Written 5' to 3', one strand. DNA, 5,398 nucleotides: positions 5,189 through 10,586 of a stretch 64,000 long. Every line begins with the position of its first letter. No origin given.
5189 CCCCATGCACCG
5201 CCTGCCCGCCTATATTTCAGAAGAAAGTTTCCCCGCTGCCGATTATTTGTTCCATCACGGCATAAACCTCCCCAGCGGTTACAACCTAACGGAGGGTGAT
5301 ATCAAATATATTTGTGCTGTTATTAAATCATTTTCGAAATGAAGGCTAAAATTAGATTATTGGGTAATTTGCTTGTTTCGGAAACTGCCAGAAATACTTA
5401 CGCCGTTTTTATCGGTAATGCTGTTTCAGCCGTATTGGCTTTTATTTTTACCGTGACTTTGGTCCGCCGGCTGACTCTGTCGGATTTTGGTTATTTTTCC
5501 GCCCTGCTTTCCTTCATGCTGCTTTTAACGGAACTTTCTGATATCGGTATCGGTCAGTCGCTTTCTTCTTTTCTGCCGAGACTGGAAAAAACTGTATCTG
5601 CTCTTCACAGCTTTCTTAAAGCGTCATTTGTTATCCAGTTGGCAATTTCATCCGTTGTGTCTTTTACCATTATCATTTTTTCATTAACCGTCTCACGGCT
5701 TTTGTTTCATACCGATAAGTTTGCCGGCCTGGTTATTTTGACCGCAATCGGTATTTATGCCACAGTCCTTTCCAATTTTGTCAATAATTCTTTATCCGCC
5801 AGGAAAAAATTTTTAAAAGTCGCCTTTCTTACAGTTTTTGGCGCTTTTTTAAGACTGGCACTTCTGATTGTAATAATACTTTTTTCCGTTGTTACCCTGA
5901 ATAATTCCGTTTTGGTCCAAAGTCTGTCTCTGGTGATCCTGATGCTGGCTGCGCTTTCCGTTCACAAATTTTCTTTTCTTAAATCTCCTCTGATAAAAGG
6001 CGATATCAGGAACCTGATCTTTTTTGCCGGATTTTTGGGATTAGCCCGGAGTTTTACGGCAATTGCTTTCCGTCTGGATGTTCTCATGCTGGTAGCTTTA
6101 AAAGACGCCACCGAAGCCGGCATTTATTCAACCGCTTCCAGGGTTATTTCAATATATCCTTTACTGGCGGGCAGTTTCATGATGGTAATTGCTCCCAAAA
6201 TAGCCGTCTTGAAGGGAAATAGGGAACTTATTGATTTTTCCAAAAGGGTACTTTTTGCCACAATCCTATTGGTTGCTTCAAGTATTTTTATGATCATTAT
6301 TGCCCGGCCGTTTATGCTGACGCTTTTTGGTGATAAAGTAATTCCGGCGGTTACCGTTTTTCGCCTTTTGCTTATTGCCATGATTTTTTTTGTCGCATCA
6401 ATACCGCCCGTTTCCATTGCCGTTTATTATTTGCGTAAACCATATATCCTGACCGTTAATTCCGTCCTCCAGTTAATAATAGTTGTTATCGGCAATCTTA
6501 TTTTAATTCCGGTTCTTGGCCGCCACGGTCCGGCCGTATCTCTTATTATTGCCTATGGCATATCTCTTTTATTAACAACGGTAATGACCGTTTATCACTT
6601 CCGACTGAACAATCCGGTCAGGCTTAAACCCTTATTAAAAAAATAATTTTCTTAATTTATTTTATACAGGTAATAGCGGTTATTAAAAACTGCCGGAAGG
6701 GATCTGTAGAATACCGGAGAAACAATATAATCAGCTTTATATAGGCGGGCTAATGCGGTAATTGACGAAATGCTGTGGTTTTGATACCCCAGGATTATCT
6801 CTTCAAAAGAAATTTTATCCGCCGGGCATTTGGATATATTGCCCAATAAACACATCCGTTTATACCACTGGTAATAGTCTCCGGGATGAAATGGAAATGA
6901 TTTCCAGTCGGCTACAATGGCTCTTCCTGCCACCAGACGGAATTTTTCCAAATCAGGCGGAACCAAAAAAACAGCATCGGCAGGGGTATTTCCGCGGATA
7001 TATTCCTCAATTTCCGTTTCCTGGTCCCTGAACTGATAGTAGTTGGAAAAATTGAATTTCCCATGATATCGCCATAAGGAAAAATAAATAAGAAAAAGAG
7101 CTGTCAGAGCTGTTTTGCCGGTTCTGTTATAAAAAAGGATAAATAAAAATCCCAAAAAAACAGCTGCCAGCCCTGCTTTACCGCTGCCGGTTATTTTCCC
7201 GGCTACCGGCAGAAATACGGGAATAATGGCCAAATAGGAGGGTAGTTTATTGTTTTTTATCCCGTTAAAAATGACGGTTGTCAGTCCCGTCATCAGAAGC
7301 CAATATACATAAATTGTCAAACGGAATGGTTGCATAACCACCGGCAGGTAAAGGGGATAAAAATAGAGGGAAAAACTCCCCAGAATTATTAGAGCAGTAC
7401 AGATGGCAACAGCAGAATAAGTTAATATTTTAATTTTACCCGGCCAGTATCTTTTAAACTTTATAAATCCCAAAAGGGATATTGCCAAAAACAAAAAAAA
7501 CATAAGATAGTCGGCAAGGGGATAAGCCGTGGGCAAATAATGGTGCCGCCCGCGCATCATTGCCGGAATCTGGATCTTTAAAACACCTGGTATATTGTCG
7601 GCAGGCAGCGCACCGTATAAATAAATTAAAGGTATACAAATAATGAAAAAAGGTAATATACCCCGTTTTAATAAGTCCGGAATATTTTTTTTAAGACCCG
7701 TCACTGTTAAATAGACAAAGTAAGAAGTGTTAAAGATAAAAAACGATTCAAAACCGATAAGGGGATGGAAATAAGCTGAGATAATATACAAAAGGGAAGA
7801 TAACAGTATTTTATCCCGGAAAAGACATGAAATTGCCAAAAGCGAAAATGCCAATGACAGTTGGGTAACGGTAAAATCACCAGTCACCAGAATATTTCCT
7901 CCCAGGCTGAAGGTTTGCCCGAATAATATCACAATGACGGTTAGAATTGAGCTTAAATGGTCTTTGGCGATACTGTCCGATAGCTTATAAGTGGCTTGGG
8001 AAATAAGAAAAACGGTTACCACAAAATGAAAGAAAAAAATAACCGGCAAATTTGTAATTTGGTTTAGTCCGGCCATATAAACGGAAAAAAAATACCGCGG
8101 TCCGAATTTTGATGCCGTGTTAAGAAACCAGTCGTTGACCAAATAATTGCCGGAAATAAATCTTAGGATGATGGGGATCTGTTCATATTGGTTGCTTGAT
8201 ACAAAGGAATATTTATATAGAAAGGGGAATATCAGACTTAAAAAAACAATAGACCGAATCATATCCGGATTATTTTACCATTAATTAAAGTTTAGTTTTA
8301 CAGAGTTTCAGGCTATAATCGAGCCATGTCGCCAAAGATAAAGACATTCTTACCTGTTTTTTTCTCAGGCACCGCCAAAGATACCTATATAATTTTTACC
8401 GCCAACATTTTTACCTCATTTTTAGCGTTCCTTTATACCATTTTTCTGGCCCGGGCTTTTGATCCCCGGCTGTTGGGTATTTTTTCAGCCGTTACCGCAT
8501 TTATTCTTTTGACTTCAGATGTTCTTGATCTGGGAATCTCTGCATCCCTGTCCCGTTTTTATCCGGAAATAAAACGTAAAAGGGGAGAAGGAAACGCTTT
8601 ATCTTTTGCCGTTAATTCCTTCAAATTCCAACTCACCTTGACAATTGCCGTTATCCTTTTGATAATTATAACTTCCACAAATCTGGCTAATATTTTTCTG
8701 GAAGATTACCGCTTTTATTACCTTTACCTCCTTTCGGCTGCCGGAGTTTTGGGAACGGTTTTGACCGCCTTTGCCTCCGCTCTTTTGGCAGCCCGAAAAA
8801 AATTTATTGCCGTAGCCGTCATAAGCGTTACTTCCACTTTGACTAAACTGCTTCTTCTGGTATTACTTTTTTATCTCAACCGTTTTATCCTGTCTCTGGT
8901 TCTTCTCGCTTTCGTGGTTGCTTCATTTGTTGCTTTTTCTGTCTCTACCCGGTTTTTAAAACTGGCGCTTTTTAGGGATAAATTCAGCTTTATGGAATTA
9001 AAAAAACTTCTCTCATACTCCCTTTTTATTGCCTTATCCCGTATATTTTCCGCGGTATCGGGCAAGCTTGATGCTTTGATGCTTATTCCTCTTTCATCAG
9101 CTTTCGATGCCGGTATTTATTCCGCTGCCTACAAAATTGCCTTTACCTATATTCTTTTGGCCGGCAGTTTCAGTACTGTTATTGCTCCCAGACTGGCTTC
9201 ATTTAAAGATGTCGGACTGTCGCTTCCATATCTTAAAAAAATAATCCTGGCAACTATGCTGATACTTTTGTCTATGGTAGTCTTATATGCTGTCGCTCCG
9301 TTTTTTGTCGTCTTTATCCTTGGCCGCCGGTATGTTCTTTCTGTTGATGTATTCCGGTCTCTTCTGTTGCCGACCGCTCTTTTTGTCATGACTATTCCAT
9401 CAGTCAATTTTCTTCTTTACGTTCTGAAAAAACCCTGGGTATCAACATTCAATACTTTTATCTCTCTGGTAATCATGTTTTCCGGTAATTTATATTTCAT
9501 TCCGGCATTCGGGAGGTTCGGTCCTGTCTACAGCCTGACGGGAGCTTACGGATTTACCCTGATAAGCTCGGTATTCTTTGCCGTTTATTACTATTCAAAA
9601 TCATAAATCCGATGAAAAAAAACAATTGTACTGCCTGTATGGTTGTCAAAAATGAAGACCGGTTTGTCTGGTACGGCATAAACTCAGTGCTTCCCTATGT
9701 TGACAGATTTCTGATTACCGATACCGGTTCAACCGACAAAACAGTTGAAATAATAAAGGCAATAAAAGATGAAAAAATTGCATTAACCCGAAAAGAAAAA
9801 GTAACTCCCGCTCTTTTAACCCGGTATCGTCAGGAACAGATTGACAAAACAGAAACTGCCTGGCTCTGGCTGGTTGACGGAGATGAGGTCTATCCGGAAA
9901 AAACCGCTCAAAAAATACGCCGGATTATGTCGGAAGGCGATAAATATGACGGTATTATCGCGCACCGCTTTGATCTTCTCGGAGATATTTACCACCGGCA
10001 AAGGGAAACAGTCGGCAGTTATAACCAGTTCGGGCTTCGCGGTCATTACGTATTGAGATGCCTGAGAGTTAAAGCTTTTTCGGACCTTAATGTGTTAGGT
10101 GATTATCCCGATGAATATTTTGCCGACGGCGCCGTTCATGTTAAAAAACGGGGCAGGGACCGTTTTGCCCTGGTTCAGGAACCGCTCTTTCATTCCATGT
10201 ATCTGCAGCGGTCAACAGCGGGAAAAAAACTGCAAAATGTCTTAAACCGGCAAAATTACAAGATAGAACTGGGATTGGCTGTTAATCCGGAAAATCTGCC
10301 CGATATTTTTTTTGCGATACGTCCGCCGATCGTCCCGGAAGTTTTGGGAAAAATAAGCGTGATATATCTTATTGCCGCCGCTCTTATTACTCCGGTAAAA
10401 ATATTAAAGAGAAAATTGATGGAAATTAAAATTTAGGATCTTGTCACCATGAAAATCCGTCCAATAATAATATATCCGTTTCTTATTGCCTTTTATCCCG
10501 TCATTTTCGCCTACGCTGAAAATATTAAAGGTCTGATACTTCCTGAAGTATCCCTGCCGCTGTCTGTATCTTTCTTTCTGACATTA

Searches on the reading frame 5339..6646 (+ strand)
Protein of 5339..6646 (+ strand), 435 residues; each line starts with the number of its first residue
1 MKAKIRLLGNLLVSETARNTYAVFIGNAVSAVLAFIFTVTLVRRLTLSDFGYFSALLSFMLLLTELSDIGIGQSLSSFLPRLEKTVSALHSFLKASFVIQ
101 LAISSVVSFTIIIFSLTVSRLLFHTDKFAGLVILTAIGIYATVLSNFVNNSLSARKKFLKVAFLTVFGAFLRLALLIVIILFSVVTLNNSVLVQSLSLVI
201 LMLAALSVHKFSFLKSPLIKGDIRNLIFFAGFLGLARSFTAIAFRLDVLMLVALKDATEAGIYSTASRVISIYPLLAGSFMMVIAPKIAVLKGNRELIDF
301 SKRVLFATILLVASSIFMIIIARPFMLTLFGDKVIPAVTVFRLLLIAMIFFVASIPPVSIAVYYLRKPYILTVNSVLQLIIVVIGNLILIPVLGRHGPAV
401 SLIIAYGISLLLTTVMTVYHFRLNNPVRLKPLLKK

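Call 5: search_protein_families(library=pfam, proteins=[window:5339-6646:+], max_evalue=0.01)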
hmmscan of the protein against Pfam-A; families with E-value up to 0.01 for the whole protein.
window:5339-6646:+ (435 aa): 1 family
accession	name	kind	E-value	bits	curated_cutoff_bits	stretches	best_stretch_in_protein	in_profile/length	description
PF01943.22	Polysacc_synt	-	1.4e-21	77.6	28.2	1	17-289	2-271/274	Polysaccharide biosynthesis protein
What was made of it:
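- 5339..6646 (+): Wzx-like (Polysacc_synt) flippase: candidate carrier flippase, since there is no GtrA. PF01943 1.4e-21 (call 5).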

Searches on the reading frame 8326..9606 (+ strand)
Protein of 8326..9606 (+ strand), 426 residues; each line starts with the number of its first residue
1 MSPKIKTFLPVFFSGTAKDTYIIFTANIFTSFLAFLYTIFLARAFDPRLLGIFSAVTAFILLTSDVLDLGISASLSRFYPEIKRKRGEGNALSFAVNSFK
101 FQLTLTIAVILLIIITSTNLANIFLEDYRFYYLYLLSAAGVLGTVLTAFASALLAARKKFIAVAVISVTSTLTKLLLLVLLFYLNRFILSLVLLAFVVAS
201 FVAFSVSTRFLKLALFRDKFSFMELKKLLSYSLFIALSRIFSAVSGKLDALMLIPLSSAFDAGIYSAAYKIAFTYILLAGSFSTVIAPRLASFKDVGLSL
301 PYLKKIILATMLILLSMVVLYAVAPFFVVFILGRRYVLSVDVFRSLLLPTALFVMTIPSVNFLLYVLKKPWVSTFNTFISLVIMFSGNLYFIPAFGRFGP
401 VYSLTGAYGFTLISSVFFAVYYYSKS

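Call 5: search_protein_families(library=pfam, proteins=[window:8326-9606:+], max_evalue=0.01)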
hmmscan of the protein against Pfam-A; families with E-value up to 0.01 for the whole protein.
window:8326-9606:+ (426 aa): 2 families
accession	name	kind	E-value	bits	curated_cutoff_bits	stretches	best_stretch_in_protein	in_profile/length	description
PF01943.22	Polysacc_synt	-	5.3e-19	69.1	28.2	1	17-292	2-272/274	Polysaccharide biosynthesis protein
PF13440.11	Polysacc_synt_3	-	1.2e-14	54.7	23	1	41-340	2-292/293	Polysaccharide biosynthesis protein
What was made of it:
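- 8326..9606 (+): Second Wzx-like flippase. PF01943 and PF13440 (call 5).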

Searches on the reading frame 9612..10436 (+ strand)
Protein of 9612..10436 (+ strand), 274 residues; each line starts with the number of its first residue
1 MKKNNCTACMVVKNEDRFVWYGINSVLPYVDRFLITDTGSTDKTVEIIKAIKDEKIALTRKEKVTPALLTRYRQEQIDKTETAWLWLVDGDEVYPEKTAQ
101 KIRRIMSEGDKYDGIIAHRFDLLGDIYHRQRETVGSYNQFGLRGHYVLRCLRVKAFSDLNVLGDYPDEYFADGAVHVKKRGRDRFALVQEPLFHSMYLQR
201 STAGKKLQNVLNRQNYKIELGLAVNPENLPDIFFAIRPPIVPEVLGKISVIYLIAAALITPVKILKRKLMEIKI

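Call 5: search_protein_families(library=pfam, proteins=[window:9612-10436:+], max_evalue=0.01)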
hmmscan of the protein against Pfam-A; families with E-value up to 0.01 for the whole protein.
window:9612-10436:+ (274 aa): 3 families
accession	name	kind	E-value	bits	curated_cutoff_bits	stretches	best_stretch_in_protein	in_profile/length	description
PF00535.33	Glycos_transf_2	-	7.6e-10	39.4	23.3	1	8-132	2-131/168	Glycosyl transferase family 2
PF13704.12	Glyco_tranf_2_4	-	0.00026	21.9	27.5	1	30-101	19-93/98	Glycosyl transferase family 2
PF10111.15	Glyco_tranf_2_2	-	0.0061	16.5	27.3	1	32-104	31-104/276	Glycosyltransferase like family 2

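Call 47: search_protein_families(library=ncbifam, proteins=[window:9612-10436:+], max_evalue=0.00001)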
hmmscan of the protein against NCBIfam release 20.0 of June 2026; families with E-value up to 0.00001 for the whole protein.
window:9612-10436:+ (274 aa): 1 family
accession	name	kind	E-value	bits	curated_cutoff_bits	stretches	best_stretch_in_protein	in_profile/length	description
TIGR04195.1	S_glycosyl_SunS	equivalog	1.1e-06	27.8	350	1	6-106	59-155/421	SunS family peptide S-glycosyltransferase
